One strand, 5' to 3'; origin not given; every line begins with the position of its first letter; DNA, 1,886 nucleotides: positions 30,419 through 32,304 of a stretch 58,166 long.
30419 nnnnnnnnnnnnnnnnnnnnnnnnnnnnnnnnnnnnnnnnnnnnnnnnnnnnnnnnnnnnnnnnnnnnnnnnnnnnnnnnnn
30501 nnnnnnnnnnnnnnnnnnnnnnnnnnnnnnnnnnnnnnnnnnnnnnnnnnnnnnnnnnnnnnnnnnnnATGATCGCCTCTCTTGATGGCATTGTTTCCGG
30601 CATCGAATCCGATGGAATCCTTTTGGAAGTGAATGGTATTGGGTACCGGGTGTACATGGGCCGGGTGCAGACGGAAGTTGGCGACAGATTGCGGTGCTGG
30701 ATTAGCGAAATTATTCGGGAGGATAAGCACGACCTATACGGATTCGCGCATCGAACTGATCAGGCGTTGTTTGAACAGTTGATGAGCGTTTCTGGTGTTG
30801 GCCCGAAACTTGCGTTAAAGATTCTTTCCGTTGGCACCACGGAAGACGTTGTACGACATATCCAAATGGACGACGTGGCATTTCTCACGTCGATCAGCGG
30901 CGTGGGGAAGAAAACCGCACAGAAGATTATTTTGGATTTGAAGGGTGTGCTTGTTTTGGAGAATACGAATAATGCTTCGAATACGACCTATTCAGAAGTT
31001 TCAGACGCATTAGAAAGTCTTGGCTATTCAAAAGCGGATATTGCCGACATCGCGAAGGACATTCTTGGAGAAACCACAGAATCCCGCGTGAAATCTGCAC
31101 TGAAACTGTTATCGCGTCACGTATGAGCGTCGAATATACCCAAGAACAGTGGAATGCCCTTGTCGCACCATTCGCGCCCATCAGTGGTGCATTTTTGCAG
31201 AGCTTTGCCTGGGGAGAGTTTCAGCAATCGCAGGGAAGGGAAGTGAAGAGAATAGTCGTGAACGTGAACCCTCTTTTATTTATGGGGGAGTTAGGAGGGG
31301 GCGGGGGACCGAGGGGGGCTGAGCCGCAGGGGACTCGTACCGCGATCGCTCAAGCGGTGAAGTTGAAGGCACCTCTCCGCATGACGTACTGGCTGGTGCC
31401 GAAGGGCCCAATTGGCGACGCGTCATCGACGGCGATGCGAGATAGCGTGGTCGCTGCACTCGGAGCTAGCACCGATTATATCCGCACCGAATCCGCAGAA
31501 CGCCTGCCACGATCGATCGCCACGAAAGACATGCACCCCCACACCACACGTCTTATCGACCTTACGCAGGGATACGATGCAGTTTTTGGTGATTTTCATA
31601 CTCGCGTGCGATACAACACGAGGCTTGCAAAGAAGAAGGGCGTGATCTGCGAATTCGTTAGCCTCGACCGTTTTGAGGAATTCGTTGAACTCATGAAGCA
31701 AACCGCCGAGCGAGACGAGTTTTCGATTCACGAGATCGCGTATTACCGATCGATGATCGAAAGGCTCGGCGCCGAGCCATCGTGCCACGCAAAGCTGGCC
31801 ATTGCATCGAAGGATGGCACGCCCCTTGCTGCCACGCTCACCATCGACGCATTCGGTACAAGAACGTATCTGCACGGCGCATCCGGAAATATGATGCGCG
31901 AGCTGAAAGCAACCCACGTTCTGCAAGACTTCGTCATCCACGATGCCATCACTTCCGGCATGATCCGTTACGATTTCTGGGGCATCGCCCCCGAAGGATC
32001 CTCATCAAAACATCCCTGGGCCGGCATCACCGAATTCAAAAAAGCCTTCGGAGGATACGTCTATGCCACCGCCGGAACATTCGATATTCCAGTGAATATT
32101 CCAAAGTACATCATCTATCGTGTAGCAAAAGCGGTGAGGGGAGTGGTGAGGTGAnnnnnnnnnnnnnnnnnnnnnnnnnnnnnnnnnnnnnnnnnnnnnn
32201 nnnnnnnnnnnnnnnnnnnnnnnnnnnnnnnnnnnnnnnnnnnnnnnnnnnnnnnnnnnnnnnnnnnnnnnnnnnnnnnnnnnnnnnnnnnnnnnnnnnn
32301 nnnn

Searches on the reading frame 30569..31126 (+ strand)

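Call 8: search_protein_families(library=pfam, proteins=[window:30569-31126:+], max_evalue=0.01)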
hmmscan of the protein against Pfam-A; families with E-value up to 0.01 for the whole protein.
window:30569-31126:+ (185 aa): 11 families
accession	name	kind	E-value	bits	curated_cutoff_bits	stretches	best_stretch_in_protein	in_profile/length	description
PF14520.12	HHH_5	-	2.6e-18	66.7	27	1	68-125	1-56/57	Helix-hairpin-helix domain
PF01330.27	RuvA_N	-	7.6e-15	55.2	23.6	1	1-58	1-61/61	RuvA N terminal domain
PF00633.29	HHH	-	2.3e-11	43.4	24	2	66-87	8-29/30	Helix-hairpin-helix motif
PF07499.19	RuvA_C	-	2.1e-07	31.8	24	1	141-182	3-47/47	RuvA, C-terminal domain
PF12836.13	HHH_3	-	1.7e-05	25.3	27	0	66-87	11-32/65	Helix-hairpin-helix motif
PF01367.25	5_3_exonuc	-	4e-05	24.5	40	0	107-165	21-80/97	5'-3' exonuclease, C-terminal SAM fold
PF21176.3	RecR_HhH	-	9.6e-05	22.6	27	0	106-123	8-25/45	RecR, helix-hairpin-helix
PF12826.13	HHH_2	-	0.0001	22.8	27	0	65-88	31-54/64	Helix-hairpin-helix motif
PF10391.15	DNA_pol_lambd_f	-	0.00068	19.8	29.8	0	106-119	3-16/51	Fingers domain of DNA polymerase lambda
PF14716.13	HHH_8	-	0.0014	19.4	30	0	106-120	50-64/73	Helix-hairpin-helix domain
PF00416.27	Ribosomal_S13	-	0.0021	18.9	31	0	105-180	16-91/128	Ribosomal protein S13/S18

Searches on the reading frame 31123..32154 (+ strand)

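Call 8: search_protein_families(library=pfam, proteins=[window:31123-32154:+], max_evalue=0.01)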
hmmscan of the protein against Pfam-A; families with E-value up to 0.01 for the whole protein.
window:31123-32154:+ (343 aa): 2 families
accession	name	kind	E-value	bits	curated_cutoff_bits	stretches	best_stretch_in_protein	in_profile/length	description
PF02388.22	FemAB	-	1.6e-34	119.8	24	2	228-336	301-405/406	FemAB family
PF13480.13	Acetyltransf_6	-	8.3e-09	36.2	22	1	159-287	4-136/143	Acetyltransferase (GNAT) domain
